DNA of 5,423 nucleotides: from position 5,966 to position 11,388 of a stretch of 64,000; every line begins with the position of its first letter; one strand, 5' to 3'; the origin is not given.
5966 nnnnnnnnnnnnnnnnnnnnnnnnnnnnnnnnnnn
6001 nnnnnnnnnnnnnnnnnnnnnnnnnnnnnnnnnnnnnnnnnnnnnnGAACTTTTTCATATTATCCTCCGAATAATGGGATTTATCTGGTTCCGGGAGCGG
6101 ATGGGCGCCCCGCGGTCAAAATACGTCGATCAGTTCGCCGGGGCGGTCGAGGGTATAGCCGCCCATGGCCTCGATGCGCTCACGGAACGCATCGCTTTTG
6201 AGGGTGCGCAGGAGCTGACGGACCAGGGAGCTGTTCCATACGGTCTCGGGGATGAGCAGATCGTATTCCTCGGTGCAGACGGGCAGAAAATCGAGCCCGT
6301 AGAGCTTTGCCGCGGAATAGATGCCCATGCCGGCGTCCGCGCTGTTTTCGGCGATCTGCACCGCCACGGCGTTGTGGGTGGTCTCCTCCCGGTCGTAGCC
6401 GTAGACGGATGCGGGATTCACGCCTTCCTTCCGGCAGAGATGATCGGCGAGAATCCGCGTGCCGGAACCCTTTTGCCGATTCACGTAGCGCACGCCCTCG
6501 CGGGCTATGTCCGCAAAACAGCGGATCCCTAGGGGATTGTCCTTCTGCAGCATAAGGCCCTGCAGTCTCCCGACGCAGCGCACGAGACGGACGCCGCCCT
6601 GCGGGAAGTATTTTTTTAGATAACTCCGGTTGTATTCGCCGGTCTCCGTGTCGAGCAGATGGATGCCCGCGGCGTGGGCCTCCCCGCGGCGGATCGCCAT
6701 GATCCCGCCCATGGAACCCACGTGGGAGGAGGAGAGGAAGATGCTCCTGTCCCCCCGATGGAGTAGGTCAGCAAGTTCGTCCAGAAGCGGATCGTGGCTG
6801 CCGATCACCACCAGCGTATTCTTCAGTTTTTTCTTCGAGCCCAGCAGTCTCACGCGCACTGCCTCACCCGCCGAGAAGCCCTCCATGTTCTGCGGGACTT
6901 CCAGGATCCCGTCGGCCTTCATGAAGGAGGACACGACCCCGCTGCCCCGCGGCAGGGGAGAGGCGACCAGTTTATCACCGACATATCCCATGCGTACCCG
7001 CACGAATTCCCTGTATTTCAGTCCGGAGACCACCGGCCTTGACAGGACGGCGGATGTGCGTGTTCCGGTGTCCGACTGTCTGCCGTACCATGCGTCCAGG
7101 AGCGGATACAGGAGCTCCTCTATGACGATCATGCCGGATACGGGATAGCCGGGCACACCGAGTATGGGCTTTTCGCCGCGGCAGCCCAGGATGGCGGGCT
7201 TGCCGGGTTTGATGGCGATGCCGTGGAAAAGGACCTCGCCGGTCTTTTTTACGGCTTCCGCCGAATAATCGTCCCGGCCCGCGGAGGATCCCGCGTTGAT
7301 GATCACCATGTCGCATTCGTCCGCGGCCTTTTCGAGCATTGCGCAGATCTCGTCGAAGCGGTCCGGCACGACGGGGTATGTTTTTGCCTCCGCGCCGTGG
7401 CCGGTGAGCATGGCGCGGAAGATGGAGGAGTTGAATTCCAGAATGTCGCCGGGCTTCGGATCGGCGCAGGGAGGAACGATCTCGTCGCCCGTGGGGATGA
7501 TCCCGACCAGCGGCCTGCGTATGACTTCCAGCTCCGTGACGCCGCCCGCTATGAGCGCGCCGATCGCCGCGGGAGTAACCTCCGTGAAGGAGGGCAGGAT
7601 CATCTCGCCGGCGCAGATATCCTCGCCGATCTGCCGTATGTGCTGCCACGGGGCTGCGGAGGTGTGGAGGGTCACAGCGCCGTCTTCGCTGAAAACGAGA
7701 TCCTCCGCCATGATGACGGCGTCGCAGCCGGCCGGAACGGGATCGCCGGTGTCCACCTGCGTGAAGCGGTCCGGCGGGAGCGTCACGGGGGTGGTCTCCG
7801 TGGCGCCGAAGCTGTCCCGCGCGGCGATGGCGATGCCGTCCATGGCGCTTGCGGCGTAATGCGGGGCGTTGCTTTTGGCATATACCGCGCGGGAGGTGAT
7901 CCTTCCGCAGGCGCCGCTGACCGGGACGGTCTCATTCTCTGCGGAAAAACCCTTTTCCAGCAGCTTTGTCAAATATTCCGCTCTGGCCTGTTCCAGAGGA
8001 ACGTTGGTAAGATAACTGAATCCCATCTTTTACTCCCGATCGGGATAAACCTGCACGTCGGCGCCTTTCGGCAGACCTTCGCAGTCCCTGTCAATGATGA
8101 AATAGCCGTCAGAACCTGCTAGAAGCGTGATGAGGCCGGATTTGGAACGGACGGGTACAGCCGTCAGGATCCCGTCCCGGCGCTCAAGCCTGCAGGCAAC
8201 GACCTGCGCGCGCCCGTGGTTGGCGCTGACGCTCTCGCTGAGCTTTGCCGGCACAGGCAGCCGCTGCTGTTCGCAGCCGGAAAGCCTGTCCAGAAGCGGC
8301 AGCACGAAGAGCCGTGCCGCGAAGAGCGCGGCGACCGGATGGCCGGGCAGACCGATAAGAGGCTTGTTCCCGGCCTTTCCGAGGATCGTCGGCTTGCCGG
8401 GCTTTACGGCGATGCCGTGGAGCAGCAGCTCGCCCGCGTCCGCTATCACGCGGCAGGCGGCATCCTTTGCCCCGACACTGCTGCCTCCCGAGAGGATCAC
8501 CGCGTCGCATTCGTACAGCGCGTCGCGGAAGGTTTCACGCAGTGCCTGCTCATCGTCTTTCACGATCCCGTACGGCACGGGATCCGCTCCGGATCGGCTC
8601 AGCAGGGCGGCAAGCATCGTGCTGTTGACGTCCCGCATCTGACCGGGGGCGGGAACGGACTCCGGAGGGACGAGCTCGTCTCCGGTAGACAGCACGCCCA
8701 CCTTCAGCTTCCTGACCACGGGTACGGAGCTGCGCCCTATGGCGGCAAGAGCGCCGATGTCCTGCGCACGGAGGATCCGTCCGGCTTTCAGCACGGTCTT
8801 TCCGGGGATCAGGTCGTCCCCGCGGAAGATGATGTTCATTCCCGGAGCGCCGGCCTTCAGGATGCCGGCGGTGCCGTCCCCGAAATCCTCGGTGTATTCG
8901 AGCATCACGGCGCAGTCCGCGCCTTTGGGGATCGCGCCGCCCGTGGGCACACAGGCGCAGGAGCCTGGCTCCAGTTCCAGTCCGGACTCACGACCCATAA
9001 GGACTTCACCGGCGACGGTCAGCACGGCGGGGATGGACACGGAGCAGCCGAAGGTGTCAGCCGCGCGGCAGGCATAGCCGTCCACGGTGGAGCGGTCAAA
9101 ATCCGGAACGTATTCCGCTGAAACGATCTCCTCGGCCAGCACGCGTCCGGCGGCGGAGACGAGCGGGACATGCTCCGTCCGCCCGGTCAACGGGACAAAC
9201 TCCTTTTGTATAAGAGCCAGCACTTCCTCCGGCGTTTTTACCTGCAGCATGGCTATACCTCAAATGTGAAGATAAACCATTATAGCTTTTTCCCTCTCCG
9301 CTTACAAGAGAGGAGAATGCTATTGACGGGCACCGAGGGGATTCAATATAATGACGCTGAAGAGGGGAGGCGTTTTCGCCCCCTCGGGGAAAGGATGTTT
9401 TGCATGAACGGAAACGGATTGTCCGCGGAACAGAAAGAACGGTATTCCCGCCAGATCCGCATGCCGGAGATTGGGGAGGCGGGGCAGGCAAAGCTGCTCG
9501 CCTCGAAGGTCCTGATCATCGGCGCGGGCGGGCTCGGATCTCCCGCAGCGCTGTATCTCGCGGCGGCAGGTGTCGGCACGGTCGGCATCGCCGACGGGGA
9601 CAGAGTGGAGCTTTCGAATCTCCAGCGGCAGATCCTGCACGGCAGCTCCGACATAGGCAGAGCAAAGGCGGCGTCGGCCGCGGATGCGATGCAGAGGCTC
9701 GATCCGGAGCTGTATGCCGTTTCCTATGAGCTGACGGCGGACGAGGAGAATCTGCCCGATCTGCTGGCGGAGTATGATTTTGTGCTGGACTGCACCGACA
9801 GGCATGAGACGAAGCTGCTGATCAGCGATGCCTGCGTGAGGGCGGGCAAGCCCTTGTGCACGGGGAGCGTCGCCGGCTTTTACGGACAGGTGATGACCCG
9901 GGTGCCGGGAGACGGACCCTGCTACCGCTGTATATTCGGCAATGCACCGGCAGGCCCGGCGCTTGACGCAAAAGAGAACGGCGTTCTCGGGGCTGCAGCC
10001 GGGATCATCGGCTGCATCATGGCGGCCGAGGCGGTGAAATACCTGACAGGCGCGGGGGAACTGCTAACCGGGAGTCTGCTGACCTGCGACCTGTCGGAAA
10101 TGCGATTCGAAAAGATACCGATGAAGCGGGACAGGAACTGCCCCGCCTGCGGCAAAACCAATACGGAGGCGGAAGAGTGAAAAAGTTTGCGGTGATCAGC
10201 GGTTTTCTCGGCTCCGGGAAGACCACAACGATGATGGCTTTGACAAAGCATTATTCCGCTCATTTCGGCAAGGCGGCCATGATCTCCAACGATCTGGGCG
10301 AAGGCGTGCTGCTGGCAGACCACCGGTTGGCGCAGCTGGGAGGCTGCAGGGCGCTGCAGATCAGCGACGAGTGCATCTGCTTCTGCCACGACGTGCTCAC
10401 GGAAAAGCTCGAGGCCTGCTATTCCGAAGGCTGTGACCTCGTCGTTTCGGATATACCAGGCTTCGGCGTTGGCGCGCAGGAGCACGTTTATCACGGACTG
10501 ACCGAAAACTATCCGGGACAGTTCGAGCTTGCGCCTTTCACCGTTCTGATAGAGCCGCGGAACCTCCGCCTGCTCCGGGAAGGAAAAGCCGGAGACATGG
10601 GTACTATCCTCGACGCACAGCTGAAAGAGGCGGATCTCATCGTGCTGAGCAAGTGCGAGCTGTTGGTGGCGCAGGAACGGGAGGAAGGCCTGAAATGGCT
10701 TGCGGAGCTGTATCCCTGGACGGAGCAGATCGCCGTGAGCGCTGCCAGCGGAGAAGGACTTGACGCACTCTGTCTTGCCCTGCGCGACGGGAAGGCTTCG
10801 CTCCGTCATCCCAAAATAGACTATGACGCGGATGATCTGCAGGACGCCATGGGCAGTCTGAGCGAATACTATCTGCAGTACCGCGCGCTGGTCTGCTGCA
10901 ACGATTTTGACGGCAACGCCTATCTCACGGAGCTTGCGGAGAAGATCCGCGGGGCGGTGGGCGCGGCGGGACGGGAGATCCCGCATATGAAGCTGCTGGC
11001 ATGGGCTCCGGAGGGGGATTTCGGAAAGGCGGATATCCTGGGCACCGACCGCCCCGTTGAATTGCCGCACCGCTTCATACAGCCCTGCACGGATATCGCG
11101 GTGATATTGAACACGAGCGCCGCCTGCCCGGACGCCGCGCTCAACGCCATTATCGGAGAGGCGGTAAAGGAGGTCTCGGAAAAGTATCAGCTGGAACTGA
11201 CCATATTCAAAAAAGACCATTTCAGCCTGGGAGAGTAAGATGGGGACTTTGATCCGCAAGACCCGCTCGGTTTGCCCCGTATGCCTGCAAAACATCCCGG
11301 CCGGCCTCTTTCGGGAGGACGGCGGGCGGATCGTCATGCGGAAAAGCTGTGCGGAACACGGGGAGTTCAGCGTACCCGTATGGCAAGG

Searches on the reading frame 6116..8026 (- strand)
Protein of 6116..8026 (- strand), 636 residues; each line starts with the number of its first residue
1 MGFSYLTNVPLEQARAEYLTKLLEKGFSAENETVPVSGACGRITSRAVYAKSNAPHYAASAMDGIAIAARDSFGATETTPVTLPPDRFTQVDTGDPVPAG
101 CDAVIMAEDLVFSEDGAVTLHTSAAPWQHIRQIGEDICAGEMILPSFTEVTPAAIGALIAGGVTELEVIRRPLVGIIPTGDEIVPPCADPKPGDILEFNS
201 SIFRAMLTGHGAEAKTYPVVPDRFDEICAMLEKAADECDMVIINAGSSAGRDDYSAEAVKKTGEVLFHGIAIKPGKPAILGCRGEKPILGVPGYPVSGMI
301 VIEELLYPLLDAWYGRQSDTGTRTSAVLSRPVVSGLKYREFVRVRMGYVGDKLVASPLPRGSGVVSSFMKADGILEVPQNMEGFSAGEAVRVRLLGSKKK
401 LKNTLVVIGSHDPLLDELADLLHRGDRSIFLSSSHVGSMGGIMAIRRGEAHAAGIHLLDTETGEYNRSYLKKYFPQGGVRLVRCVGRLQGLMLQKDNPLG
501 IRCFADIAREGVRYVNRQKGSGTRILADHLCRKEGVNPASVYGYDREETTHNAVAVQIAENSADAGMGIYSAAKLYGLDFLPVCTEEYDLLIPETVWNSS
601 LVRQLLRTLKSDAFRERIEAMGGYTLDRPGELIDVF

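Call 70: search_protein_families(library=pfam, proteins=[window:6116-8026:-], max_evalue=0.00001)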
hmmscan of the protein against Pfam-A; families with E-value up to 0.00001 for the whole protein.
window:6116-8026:- (636 aa): 4 families
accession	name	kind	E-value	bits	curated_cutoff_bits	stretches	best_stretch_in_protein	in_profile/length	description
PF12727.12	PBP_like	-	3.9e-70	235.4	27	1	420-610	2-193/193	PBP superfamily domain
PF03453.22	MoeA_N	-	5.2e-35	120.9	30.8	1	10-162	2-160/160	MoeA N-terminal region (domain I and II)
PF00994.29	MoCF_biosynth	-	5.7e-26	91.4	26.6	1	175-311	1-143/144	Probable molybdopterin binding domain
PF03454.20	MoeA_C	-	6.3e-15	55.6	22.1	1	326-394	2-71/72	MoeA C-terminal region (domain IV)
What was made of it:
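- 6116..8026 (-): MoeA fused to a PBP_like domain (molybdopterin biosynthesis protein). Pfam MoeA_N, MoCF_biosynth, MoeA_C and PBP_like (call 70).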

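Call 73: search_protein_families(library=ncbifam, proteins=[window:6116-8026:-], max_evalue=0.00001)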
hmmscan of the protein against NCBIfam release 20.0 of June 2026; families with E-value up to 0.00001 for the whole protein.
window:6116-8026:- (636 aa): 7 families
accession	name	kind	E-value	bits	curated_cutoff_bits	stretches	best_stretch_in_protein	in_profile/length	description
NF011068.0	PRK14498.1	equivalog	5.1e-217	722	534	1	5-633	6-644/647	molybdopterin biosynthesis protein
NF007960.1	PRK10680.1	equivalog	2.1e-66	224.3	440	1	11-394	3-400/401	molybdopterin molybdotransferase MoeA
NF050098.1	MoeA_actino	exception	3e-63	214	560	1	28-395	16-400/400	molybdopterin molybdotransferase MoeA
NF011060.0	PRK14491.1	equivalog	3.2e-58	197.6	532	1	29-393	217-592/598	bifunctional molybdopterin-guanine dinucleotide biosynthesis adaptor protein MobB/molybdopterin molybdotransferase MoeA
NF045515.2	Glp_gephyrin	equivalog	6.2e-58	196.4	475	1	21-395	9-403/403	molybdotransferase-like divisome protein Glp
NF011067.0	PRK14497.1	equivalog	4e-54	184.1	536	1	24-418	23-423/546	putative molybdopterin biosynthesis protein MoeA/unknown domain fusion protein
TIGR00177.1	molyb_syn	domain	1.4e-25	89.9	85.35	1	173-306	3-146/148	molybdenum cofactor synthesis domain-containing protein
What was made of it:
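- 6116..8026 (-): NCBIfam NF011068 scores 722 bits, above its 534 cutoff (call 73).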

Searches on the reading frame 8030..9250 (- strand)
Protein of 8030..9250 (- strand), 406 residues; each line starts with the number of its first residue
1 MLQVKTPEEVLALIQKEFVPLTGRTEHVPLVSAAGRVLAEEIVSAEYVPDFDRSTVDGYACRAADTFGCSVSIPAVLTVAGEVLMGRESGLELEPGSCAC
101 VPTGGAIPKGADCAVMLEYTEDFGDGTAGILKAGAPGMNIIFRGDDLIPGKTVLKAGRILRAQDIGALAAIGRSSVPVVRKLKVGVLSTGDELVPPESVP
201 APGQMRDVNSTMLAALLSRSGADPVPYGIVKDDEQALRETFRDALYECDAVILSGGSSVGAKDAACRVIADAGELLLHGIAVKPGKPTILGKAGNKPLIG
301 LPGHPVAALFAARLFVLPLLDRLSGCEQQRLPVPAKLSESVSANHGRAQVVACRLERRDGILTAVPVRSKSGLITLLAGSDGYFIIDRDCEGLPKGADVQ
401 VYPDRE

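Call 70: search_protein_families(library=pfam, proteins=[window:8030-9250:-], max_evalue=0.00001)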
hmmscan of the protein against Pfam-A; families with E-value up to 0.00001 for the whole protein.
window:8030-9250:- (406 aa): 3 families
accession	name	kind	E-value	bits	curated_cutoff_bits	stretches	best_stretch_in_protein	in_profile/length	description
PF03453.22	MoeA_N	-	7e-40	136.8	30.8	1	7-172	3-160/160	MoeA N-terminal region (domain I and II)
PF00994.29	MoCF_biosynth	-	4.3e-31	108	26.6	1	185-321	1-143/144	Probable molybdopterin binding domain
PF03454.20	MoeA_C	-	3.1e-13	50.2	22.1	1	335-403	2-71/72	MoeA C-terminal region (domain IV)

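Call 73: search_protein_families(library=ncbifam, proteins=[window:8030-9250:-], max_evalue=0.00001)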
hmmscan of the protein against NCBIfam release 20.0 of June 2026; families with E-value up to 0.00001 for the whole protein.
window:8030-9250:- (406 aa): 7 families
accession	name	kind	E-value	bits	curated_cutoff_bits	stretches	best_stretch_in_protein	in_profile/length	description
NF011068.0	PRK14498.1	equivalog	7.2e-125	417.5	534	1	2-402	7-408/647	molybdopterin biosynthesis protein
NF007960.1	PRK10680.1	equivalog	4e-85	286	440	1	9-402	5-399/401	molybdopterin molybdotransferase MoeA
NF045515.2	Glp_gephyrin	equivalog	6e-84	282.1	475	1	25-402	19-401/403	molybdotransferase-like divisome protein Glp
NF050098.1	MoeA_actino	exception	1.6e-72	244.5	560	1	24-402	18-398/400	molybdopterin molybdotransferase MoeA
NF011060.0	PRK14491.1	equivalog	1.6e-67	228.3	532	1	14-403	209-593/598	bifunctional molybdopterin-guanine dinucleotide biosynthesis adaptor protein MobB/molybdopterin molybdotransferase MoeA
NF011067.0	PRK14497.1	equivalog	2.7e-65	221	536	1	7-402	13-402/546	putative molybdopterin biosynthesis protein MoeA/unknown domain fusion protein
TIGR00177.1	molyb_syn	domain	1e-30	106.6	85.35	1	181-317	1-147/148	molybdenum cofactor synthesis domain-containing protein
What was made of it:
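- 8030..9250 (-): MoeA (molybdopterin molybdotransferase). Pfam MoeA_N, MoCF_biosynth and MoeA_C (call 70); NCBIfam (call 73).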

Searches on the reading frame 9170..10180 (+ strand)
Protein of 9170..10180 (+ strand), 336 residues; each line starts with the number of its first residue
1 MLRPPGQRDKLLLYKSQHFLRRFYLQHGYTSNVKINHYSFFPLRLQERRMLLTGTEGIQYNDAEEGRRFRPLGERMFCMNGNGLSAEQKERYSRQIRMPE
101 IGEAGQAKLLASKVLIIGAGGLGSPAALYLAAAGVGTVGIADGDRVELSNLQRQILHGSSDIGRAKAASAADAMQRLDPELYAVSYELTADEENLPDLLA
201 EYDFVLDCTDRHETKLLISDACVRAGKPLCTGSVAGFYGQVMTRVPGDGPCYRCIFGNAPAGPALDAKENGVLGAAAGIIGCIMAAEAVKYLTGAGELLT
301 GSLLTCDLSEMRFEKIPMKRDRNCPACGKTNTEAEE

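Call 73: search_protein_families(library=ncbifam, proteins=[window:9170-10180:+], max_evalue=0.00001)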
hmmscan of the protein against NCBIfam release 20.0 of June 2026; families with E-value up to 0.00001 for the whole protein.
window:9170-10180:+ (336 aa): 21 families
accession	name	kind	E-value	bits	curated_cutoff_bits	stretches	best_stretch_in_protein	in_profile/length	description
NF006444.0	PRK08762.1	equivalog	1.6e-88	296.9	449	1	84-331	120-371/387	molybdopterin-synthase adenylyltransferase MoeB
NF047750.1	SAMPActivE1UbaA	equivalog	1.7e-82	276.8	450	1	84-333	5-254/270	SAMP-activating enzyme E1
NF004281.0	PRK05690.1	subfamily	1.5e-73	247.1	266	1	83-328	4-249/250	molybdopterin-synthase adenylyltransferase MoeB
NF005902.0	PRK07878.1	equivalog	1e-70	238.7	647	1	82-326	13-262/392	adenylyltransferase/sulfurtransferase MoeZ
TIGR02356.1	adenyl_thiF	equivalog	1.9e-69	233.1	275.25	1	91-292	1-203/203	thiazole biosynthesis adenylyltransferase ThiF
NF005646.0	PRK07411.1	equivalog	2.7e-64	217.7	633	1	84-327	11-255/390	molybdopterin-synthase adenylyltransferase MoeB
NF004111.0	PRK05600.1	equivalog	9.3e-55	186.2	437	1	84-321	14-255/371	ThiF family adenylyltransferase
TIGR02355.1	moeB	equivalog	2.6e-54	184.2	376.55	1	90-327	3-240/240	molybdopterin-synthase adenylyltransferase MoeB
NF006204.0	PRK08328.1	equivalog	3e-53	180.8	339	1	84-316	2-229/231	hypothetical protein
NF009123.0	PRK12475.1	subfamily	1.4e-50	172.5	510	1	89-332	2-248/338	MoeB/ThiF family adenylyltransferase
NF006395.0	PRK08644.1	equivalog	4.7e-27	95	159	1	101-238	20-159/215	sulfur carrier protein ThiS adenylyltransferase ThiF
TIGR02354.1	thiF_fam2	equivalog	4.7e-20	72.3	152.2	1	106-225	16-134/200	thiamine biosynthesis protein ThiF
NF006077.0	PRK08223.1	equivalog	2.4e-18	66.1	266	1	91-243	10-162/296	hypothetical protein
NF011696.0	PRK15116.1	equivalog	5.9e-15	55.7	304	1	89-236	10-156/268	tRNA cyclic N6-threonylcarbamoyladenosine(37) synthase TcdA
TIGR01408.1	Ube1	subfamily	3.3e-13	48.3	750.05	1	89-243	399-560/1008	ubiquitin-activating enzyme E1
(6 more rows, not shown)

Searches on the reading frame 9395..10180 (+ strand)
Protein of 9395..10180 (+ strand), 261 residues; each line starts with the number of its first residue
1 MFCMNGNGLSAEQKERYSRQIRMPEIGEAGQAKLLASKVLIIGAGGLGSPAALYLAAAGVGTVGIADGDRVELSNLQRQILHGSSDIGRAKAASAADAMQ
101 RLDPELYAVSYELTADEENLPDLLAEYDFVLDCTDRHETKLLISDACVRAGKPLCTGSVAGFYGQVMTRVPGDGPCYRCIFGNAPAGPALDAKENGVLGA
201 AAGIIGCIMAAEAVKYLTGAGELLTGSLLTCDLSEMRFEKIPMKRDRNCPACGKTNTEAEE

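Call 94: search_protein_families(library=pfam, proteins=[window:9395-10180:+], max_evalue=0.001)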
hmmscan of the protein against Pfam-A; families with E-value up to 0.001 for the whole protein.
window:9395-10180:+ (261 aa): 2 families
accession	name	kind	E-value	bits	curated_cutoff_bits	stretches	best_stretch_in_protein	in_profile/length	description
PF00899.27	ThiF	-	2.6e-78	262.9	28.1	1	17-251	1-238/238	ThiF family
PF03435.24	Sacchrp_dh_NADP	-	1.6e-07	32.1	25.1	1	39-159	1-100/129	Saccharopine dehydrogenase NADP binding domain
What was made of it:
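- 9395..10180 (+): MoeB/ThiF-type adenylyltransferase. The likely start is the internal ATG at 9395; the ORF itself opens at 9170. Pfam ThiF, 263 bits (call 94).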

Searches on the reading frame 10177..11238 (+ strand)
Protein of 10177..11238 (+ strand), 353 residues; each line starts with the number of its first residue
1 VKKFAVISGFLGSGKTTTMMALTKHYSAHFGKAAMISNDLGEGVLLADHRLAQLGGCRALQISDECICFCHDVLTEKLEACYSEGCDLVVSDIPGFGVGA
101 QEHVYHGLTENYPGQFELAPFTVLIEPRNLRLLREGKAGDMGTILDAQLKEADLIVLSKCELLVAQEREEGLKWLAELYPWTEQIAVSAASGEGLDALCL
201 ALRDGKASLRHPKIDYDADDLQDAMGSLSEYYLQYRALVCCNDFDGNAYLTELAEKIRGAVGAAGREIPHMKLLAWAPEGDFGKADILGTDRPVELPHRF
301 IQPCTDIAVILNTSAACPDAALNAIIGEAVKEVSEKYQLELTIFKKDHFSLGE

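Call 73: search_protein_families(library=ncbifam, proteins=[window:10177-11238:+], max_evalue=0.00001)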
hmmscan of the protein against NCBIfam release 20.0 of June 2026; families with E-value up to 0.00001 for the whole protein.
window:10177-11238:+ (353 aa): 2 families
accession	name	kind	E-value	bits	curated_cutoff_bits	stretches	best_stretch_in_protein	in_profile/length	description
NF041053.1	CobW_rel_Se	equivalog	1.5e-07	31.3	180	0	4-43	3-42/195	CobW-related selenoprotein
TIGR02475.1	CobW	equivalog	4.8e-06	25.7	332.1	0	5-68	7-72/342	cobalamin biosynthesis protein CobW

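Call 94: search_protein_families(library=pfam, proteins=[window:10177-11238:+], max_evalue=0.001)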
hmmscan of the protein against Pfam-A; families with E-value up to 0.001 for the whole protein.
window:10177-11238:+ (353 aa): 1 family
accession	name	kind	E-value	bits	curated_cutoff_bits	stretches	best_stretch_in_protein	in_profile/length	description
PF02492.25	cobW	-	3.2e-14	53.3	20.7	1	5-172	3-166/180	CobW/HypB/UreG, nucleotide-binding domain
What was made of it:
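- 10177..11238 (+): G3E-family P-loop GTPase (CobW/HypB/UreG-like), overlapping MoeB-like by 4 nt. Pfam cobW domain (call 94).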
